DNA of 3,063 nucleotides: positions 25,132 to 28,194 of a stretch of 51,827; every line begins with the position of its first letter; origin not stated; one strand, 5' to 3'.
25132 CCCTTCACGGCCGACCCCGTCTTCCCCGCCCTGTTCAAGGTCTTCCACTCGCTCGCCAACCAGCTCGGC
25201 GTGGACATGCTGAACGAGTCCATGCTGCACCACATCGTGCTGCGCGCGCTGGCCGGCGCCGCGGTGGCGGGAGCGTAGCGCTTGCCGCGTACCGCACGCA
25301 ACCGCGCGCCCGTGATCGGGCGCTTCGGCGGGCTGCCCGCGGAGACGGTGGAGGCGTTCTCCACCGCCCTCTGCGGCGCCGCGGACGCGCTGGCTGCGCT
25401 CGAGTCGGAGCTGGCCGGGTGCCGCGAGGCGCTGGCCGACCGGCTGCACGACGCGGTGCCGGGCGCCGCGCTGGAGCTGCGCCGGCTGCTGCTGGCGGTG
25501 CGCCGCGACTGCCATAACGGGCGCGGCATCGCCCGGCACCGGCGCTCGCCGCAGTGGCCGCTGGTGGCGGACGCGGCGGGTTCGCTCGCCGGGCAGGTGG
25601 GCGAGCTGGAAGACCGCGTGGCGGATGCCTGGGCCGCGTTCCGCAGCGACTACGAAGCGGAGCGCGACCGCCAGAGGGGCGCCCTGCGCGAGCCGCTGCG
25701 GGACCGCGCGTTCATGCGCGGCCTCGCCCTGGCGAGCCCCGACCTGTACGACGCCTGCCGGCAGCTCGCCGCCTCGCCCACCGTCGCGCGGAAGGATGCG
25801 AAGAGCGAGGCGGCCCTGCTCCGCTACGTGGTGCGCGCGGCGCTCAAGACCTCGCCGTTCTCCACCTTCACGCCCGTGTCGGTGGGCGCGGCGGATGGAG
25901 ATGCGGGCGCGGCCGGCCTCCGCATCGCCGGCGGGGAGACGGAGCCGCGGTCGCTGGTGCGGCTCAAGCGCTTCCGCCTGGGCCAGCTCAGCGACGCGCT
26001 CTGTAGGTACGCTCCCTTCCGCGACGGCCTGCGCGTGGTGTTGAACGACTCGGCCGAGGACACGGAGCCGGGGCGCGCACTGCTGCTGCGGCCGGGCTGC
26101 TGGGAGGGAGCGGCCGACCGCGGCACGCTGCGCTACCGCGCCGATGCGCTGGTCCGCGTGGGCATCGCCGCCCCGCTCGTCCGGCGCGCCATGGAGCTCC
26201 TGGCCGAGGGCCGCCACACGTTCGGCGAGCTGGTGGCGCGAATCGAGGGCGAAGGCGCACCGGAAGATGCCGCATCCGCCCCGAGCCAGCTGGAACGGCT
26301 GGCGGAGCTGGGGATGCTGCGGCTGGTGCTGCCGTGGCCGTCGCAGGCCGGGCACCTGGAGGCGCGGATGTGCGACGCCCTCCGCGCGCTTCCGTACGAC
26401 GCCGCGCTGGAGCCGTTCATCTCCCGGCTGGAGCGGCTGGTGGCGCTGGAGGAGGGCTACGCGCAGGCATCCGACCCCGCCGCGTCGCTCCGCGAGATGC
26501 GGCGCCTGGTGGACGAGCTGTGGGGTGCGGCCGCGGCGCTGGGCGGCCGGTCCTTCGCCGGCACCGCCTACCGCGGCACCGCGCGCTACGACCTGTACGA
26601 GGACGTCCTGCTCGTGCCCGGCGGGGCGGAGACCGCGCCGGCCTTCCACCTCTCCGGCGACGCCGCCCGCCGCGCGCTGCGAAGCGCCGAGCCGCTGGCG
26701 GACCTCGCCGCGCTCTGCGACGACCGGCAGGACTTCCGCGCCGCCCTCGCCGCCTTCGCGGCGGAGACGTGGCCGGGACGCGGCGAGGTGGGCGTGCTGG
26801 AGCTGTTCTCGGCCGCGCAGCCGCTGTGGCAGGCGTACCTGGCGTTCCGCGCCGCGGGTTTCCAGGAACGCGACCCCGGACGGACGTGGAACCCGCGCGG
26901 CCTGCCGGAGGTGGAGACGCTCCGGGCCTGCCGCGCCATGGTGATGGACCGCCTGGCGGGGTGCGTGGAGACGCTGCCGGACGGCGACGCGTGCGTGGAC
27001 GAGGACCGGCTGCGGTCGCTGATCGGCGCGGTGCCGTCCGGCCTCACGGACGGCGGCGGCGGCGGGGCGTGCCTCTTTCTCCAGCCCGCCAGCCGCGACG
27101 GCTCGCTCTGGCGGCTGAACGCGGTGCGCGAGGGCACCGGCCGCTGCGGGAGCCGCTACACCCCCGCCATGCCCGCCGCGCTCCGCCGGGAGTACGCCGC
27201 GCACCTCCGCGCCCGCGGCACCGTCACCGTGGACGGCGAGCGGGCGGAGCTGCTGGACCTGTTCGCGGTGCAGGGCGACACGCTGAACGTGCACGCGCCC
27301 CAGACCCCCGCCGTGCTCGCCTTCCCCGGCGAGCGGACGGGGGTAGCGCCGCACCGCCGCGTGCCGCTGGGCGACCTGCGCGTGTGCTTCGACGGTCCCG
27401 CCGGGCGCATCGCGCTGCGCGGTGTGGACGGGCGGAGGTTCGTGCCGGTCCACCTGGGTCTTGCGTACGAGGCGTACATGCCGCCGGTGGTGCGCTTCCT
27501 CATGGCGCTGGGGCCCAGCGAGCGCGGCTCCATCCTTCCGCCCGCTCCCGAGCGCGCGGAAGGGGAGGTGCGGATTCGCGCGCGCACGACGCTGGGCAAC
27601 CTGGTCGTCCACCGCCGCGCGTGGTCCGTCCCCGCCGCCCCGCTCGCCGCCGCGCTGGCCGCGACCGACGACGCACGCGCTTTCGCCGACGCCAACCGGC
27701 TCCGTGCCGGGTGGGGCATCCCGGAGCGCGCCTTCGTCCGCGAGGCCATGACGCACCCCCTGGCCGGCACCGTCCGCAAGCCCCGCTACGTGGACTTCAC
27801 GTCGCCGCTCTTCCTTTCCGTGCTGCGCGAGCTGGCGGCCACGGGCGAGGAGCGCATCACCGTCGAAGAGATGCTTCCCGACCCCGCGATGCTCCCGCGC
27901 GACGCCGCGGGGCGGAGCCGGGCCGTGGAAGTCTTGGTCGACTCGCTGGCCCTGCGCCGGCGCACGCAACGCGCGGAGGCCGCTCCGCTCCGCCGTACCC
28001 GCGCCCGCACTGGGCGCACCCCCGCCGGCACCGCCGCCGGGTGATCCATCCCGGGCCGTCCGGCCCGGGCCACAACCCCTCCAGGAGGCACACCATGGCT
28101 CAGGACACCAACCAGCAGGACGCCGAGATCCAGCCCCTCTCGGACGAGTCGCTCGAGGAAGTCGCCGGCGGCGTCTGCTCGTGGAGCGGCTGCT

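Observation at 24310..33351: Split-LanB RiPP locus with three stand-alone SpaB_C paralogues and no LanC, YcaO, protease or transporter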

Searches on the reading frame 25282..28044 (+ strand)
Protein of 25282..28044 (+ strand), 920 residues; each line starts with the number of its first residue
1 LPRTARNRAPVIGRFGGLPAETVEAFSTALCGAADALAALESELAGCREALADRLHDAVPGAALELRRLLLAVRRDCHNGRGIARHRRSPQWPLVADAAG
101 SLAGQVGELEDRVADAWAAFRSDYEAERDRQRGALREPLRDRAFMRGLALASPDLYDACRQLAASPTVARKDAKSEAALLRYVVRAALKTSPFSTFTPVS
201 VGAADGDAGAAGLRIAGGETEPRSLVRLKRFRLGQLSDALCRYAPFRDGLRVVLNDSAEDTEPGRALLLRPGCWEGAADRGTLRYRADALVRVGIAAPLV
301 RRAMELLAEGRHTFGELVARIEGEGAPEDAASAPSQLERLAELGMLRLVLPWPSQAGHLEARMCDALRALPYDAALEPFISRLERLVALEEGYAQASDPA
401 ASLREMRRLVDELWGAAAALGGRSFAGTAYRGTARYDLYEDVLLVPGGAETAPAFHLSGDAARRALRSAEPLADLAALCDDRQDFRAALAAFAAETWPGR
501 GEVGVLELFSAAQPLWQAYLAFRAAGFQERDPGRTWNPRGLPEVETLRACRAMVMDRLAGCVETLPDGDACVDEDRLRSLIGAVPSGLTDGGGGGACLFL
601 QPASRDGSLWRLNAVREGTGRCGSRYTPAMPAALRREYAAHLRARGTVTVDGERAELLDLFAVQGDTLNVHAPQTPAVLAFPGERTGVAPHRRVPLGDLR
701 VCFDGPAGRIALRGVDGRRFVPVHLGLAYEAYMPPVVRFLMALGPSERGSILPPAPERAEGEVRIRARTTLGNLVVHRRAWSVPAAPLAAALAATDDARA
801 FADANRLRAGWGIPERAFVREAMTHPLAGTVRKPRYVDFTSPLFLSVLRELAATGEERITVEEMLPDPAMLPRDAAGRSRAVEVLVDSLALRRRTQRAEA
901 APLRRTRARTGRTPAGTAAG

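Call 3: search_protein_families(library=pfam, proteins=[window:25282-28044:+], max_evalue=0.1)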
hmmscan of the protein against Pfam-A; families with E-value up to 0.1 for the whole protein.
window:25282-28044:+ (920 aa): 1 family
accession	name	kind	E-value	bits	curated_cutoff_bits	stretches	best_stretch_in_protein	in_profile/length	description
PF04738.18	Lant_dehydr_N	-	4.2e-23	81.8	28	2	141-413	2-259/649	Lantibiotic dehydratase, N terminus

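Call 6: find_encoding_contigs(protein=window:25282-28044:+, flank=10000, max_places=6)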
Protein window:25282-28044:+ (920 aa): 1 contig read that carries it; 1 place shown.
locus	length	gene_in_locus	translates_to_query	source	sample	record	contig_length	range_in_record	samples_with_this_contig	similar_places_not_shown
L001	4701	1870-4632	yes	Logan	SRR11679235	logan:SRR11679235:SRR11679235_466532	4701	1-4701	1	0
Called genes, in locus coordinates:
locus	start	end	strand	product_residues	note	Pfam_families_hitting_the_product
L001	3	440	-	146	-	?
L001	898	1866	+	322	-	PF14028:Lant_dehydr_C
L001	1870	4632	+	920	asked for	-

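Call 8: find_homologous_proteins(query=window:25282-28044:+)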
Query window:25282-28044:+ (920 aa): 38 proteins with E <= 0.001 among 8000 candidates.
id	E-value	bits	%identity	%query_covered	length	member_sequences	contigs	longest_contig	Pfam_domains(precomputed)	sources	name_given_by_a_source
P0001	0.0e+0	1948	97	100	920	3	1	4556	-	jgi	jgi:hypothetical protein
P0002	0.0e+0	1014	58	100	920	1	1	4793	-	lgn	-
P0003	2.0e-293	994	57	99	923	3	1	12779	PF04738.19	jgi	jgi:hypothetical protein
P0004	2.4e-292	991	58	97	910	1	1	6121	-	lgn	-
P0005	1.4e-287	975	59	98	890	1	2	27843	-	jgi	jgi:hypothetical protein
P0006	2.9e-287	974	58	96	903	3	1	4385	-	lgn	-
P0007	5.1e-287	973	58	96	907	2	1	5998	-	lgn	-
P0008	1.9e-284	964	58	97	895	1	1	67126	-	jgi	jgi:hypothetical protein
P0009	5.2e-283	960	57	100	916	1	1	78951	-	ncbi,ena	-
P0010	1.5e-268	912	56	97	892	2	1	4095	-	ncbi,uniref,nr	ncbi:lantibiotic dehydratase [Longimicrobium sp.]|uniref:lantibiotic dehydratase n=1 Tax=Longimicrob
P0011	4.0e-268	911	55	98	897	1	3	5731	-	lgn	-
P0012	1.8e-254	865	53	99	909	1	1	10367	PF04738.19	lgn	-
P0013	3.5e-240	818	47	100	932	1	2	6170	-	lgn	-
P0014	4.8e-234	798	49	99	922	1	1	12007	PF04738.19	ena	-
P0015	2.0e-232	792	49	96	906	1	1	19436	-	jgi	jgi:hypothetical protein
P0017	8.7e-230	784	48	96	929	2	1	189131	PF04738.19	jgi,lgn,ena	jgi:hypothetical protein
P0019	1.5e-227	776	48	99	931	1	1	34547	PF04738.19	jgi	jgi:hypothetical protein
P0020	1.6e-227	776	48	97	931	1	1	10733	PF04738.19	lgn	-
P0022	2.3e-224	766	48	96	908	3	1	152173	PF04738.19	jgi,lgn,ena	-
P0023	2.5e-224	766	47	99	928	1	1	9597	PF04738.19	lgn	-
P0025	6.8e-222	758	47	96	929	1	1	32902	PF04738.19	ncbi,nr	ncbi:MAG TPA: lantibiotic dehydratase [Longimicrobium sp.]|nr:lantibiotic dehydratase [Longimicrobiu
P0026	1.2e-220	753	47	97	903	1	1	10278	PF04738.19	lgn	-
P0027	6.2e-220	751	47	98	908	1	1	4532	PF04738.19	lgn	-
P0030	9.6e-208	711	45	96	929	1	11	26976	PF04738.19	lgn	-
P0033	4.6e-167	576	42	98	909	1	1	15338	PF04738.19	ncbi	-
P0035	3.2e-160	553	42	97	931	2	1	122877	-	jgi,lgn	jgi:hypothetical protein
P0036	4.7e-36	143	31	38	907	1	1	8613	PF04738.19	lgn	-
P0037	1.4e-20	91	48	6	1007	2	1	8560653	PF04738.19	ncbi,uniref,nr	ncbi:lantibiotic dehydratase [Actinacidiphila sp. DG2A-62]|uniref:lantibiotic dehydratase n=1 Tax=Ac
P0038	7.1e-12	63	25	28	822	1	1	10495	PF04738.19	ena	-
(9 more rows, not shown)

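Call 9: find_encoding_contigs(protein=P0009, flank=10000, max_places=2)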
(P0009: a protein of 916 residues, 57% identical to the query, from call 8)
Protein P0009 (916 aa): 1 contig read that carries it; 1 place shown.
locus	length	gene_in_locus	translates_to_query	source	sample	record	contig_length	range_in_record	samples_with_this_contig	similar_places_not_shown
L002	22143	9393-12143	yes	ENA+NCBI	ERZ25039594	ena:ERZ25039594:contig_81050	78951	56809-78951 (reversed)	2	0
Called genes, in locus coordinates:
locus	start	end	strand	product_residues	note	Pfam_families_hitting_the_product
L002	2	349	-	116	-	?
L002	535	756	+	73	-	-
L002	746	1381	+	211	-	-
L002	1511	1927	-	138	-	PF00903:Glyoxalase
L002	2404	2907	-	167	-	PF07366:SnoaL (weak), PF12680:SnoaL_2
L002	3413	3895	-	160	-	-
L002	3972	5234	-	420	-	PF13433:Peripla_BP_5 (weak), PF13458:Peripla_BP_6, PF01094:ANF_receptor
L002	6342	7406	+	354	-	PF00106:adh_short (weak), PF13561:adh_short_C2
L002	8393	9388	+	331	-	PF14028:Lant_dehydr_C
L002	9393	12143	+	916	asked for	-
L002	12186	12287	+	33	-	-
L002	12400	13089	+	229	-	-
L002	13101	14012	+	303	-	PF14028:Lant_dehydr_C (weak)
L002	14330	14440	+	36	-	-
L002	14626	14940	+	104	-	-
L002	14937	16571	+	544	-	PF02321:OEP (weak)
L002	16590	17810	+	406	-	PF25917:BSH_RND (faint), PF25919:BSH_CusB (faint), PF00364:Biotin_lipoyl (faint), PF25973:BSH_CzcB (faint), PF25984:BSH_YknX (faint)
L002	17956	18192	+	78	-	PF03412:Peptidase_C39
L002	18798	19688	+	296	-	-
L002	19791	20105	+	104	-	PF00005:ABC_tran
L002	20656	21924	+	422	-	-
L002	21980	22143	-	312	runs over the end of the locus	-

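Call 10: find_encoding_contigs(protein=P0017, flank=10000, max_places=2)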
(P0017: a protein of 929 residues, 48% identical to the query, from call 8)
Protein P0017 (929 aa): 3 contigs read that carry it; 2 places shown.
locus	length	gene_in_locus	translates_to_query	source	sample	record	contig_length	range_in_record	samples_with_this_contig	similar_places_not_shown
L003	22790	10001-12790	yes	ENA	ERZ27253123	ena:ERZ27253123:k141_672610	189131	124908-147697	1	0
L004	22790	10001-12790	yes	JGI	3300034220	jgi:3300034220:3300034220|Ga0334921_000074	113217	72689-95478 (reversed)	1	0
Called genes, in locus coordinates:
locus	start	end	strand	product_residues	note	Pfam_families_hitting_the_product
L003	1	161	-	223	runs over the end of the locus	PF13489:Methyltransf_23, PF08241:Methyltransf_11, PF08242:Methyltransf_12, PF13649:Methyltransf_25 (faint)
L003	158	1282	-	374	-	PF13439:Glyco_transf_4, PF13579:Glyco_trans_4_4 (weak), PF20706:GT4-conflict (faint), PF00534:Glycos_transf_1, PF13692:Glyco_trans_1_4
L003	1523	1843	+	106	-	PF15937:PrlF_antitoxin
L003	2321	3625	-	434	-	PF13439:Glyco_transf_4, PF13579:Glyco_trans_4_4, PF00534:Glycos_transf_1, PF13692:Glyco_trans_1_4, PF13524:Glyco_trans_1_2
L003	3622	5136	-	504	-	PF00953:Glycos_transf_4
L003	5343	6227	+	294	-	-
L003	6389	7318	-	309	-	PF13793:Pribosyltran_N, PF00156:Pribosyltran, PF14572:Pribosyl_synth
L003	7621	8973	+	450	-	PF05147:LANC_like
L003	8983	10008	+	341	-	PF14028:Lant_dehydr_C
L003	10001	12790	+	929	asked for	PF04738:Lant_dehydr_N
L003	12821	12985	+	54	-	-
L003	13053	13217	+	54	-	-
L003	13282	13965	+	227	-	-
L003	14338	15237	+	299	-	PF14028:Lant_dehydr_C (weak)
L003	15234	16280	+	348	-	PF14028:Lant_dehydr_C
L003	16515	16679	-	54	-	-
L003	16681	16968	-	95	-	PF02979:NHase_alpha (faint)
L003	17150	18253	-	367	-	-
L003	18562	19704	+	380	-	PF00158:Sigma54_activat, PF14532:Sigma54_activ_2, PF00004:AAA (weak), PF07724:AAA_2, PF07728:AAA_5, PF25601:AAA_lid_14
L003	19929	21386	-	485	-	PF04055:Radical_SAM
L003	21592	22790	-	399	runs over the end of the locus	PF22541:DUF7005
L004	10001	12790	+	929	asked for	PF04738:Lant_dehydr_N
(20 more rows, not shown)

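Call 11: find_encoding_contigs(protein=P0035, flank=10000, max_places=2)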
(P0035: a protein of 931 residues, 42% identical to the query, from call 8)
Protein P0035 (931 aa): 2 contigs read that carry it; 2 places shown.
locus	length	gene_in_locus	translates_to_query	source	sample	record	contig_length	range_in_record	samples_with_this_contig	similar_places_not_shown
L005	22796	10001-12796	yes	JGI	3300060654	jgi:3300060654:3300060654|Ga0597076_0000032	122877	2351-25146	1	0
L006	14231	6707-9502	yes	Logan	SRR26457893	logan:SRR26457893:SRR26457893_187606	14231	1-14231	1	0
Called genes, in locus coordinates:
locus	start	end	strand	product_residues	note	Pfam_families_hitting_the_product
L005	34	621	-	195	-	PF01551:Peptidase_M23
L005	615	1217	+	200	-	PF10604:Polyketide_cyc2, PF03364:Polyketide_cyc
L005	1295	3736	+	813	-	PF12704:MacB_PCD, PF02687:FtsX, PF12704:MacB_PCD, PF02687:FtsX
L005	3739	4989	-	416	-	-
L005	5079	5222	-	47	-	-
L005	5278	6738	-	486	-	PF04055:Radical_SAM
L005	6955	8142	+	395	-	PF14361:RsbRD_N, PF00512:HisKA (weak), PF02518:HATPase_c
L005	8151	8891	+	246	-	-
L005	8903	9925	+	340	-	PF14028:Lant_dehydr_C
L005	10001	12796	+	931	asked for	-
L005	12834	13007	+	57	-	-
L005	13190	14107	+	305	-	PF14028:Lant_dehydr_C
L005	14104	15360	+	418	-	PF08007:JmjC_2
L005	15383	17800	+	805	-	PF12704:MacB_PCD, PF02687:FtsX, PF12704:MacB_PCD, PF02687:FtsX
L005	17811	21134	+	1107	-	PF13575:DUF4135, PF05147:LANC_like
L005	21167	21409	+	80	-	-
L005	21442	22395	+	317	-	-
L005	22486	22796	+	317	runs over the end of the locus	-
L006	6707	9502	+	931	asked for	-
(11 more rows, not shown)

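Call 26: find_related_loci(query=A1, collection=genome_contigs, flank=10000)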
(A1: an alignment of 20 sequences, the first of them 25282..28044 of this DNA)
Query A1 (920 aa) in genome_contigs; peptide patterns used: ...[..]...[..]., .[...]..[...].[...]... (x = any residue, [..] = any of these).
36 stretches matched a pattern; 26 encode a relative of the query (tblastn E <= 1e-3); 25 distinct loci.
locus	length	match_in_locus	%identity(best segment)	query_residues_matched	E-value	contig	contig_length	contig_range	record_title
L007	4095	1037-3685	56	10-915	0e+0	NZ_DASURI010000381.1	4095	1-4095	MAG: Longimicrobium sp. isolate SMAG_U1703 k141_141604, whole genome shotgun sequence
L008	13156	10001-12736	51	9-920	0e+0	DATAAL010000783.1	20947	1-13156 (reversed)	MAG TPA_asm: Longimicrobiaceae bacterium isolate SMAG_U6671 k141_500562, whole genome shotgun sequence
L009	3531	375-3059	48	1-892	0e+0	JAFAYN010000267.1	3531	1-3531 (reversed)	MAG: Gemmatimonadota bacterium isolate CP_BM_RX_R8_16 BM_RX_R8_k147_3135118, whole genome shotgun sequence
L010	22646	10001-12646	47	9-892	0e+0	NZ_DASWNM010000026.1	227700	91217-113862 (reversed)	MAG: Longimicrobium sp. isolate SMAG_U3414 k141_320166, whole genome shotgun sequence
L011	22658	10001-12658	48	5-888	0e+0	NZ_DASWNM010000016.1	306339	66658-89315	MAG: Longimicrobium sp. isolate SMAG_U3414 k141_602939, whole genome shotgun sequence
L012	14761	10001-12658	47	5-888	0e+0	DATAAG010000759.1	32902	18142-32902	MAG TPA_asm: Longimicrobium sp. isolate SMAG_U6666 k141_2039881, whole genome shotgun sequence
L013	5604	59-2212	48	174-891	0e+0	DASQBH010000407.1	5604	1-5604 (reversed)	MAG TPA_asm: Longimicrobium sp. isolate SMAG_U11666 k141_374455, whole genome shotgun sequence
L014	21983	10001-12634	43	9-892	0e+0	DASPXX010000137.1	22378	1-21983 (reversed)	MAG TPA_asm: Thermoanaerobaculia bacterium isolate SMAG_U11578 k141_1187662, whole genome shotgun sequence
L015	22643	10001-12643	41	10-892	7e-180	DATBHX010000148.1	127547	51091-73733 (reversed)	MAG TPA_asm: Candidatus Angelobacter sp. isolate SMAG_U3879 k141_2050739, whole genome shotgun sequence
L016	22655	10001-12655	38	4-892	3e-170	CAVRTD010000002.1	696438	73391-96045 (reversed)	MAG: Terriglobia bacterium isolate MFD05513.bin.1.273 genome assembly, contig: contig_12828, whole genome shotgun sequen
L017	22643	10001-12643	42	2-891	1e-158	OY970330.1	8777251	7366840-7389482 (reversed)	MAG: Thermoanaerobaculaceae bacterium isolate MFD05537.bin.c.1 genome assembly, chromosome: 1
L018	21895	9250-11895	40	11-891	1e-147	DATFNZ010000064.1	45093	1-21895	MAG TPA_asm: Thermoanaerobaculia bacterium isolate SMAG_U9264 k141_1802741, whole genome shotgun sequence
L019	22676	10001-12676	36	1-892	4e-145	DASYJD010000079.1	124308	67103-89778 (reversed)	MAG TPA_asm: Thermoanaerobaculia bacterium isolate SMAG_U4286 k141_689524, whole genome shotgun sequence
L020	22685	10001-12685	37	9-909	6e-133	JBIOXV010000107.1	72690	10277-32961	MAG: Thermoanaerobaculia bacterium isolate MAG047 k127_402184, whole genome shotgun sequence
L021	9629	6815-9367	37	9-891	5e-128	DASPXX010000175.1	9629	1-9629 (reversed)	MAG TPA_asm: Thermoanaerobaculia bacterium isolate SMAG_U11578 k141_695796, whole genome shotgun sequence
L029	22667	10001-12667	34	9-894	2e-110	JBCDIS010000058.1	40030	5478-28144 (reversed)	MAG: Acidobacteriota bacterium isolate P01_H01_bin.185 k141_1068400_length_40030_cov_12.3320, whole genome shotgun seque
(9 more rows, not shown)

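Call 27: find_related_loci(query=A1, collection=metagenome_contigs, flank=10000)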
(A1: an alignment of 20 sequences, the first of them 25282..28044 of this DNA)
Query A1 (920 aa) in metagenome_contigs; peptide patterns used: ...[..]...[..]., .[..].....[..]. (x = any residue, [..] = any of these).
190 stretches matched a pattern; 35 encode a relative of the query (tblastn E <= 1e-3); 35 distinct loci.
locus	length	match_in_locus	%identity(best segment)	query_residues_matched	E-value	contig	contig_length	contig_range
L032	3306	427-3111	40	9-906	0e+0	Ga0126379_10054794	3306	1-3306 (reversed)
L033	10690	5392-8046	41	9-892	0e+0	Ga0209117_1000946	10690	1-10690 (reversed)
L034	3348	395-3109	39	3-916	0e+0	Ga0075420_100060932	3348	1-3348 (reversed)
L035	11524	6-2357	42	108-892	1e-165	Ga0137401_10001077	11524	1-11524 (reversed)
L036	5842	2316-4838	37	48-892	2e-160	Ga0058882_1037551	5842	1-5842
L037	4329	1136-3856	37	9-919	4e-163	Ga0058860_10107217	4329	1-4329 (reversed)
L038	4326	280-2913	36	7-892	9e-153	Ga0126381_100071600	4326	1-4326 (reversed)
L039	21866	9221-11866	40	11-891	7e-148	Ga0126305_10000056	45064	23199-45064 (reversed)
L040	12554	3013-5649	35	9-893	5e-144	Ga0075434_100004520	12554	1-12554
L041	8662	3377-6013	35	9-893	5e-144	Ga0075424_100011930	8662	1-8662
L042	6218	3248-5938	38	10-902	8e-136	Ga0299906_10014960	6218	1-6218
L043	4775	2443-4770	36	6-783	6e-137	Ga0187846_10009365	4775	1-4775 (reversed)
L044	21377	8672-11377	34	2-903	1e-134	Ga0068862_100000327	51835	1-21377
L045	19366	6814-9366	37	9-891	8e-128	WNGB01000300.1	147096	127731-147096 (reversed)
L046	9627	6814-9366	37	9-891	3e-128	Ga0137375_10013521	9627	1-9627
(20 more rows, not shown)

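Call 46: find_encoding_contigs(protein=P0008, flank=10000, max_places=1)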
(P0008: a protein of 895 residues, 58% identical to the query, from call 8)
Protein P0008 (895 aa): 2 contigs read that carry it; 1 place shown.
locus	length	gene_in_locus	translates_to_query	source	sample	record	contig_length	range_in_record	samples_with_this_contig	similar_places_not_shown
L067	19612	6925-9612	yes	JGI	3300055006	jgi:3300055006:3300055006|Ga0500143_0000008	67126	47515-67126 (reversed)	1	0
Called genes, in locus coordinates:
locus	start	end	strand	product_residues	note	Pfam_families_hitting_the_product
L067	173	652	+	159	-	-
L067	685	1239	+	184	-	PF12836:HHH_3 (weak)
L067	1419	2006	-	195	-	PF01844:HNH, PF14279:HNH_5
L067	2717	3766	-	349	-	PF21189:PHA02142, PF09414:RNA_ligase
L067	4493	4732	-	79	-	-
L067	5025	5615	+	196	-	PF05175:MTS (weak), PF13489:Methyltransf_23, PF13847:Methyltransf_31, PF08241:Methyltransf_11, PF08242:Methyltransf_12, PF13649:Methyltransf_25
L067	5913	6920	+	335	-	PF14028:Lant_dehydr_C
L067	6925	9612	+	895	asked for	-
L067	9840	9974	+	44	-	-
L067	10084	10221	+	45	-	-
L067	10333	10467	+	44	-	-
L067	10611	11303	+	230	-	-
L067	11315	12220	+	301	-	PF14028:Lant_dehydr_C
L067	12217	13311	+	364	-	PF14028:Lant_dehydr_C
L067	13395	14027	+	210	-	PF03734:YkuD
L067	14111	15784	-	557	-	PF17900:Peptidase_M1_N (weak), PF01433:Peptidase_M1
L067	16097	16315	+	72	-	PF05532:CsbD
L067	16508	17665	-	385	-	-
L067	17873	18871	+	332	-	PF03320:FBPase_glpX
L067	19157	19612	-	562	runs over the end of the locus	PF07885:Ion_trans_2, PF02254:TrkA_N, PF02080:TrkA_C (weak), PF02254:TrkA_N, PF02080:TrkA_C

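Call 47: find_encoding_contigs(protein=P0005, flank=10000, max_places=1)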
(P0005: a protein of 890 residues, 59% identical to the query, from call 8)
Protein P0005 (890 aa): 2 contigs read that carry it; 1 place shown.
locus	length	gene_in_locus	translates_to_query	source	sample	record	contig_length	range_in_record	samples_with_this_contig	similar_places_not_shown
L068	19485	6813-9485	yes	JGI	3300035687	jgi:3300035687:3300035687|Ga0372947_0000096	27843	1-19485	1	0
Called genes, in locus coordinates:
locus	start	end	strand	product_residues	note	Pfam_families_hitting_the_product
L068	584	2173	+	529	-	PF00106:adh_short (weak), PF13561:adh_short_C2 (weak)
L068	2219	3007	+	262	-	-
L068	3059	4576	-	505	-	PF00989:PAS, PF08448:PAS_4, PF13426:PAS_9, PF08447:PAS_3, PF00512:HisKA (weak), PF02518:HATPase_c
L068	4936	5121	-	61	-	-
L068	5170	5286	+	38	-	-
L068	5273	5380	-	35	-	-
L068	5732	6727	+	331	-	PF14028:Lant_dehydr_C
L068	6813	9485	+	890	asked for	-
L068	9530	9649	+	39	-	-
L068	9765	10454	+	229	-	-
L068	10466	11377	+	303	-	PF14028:Lant_dehydr_C (weak)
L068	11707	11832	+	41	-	-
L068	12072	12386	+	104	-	PF02979:NHase_alpha (faint)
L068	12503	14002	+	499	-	PF02321:OEP (faint)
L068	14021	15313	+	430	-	PF25919:BSH_CusB (faint), PF25917:BSH_RND (faint), PF00364:Biotin_lipoyl (faint), PF25973:BSH_CzcB (faint), PF25984:BSH_YknX (faint)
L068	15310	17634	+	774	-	PF03412:Peptidase_C39, PF00664:ABC_membrane, PF00005:ABC_tran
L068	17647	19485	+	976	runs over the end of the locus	PF00664:ABC_membrane, PF00005:ABC_tran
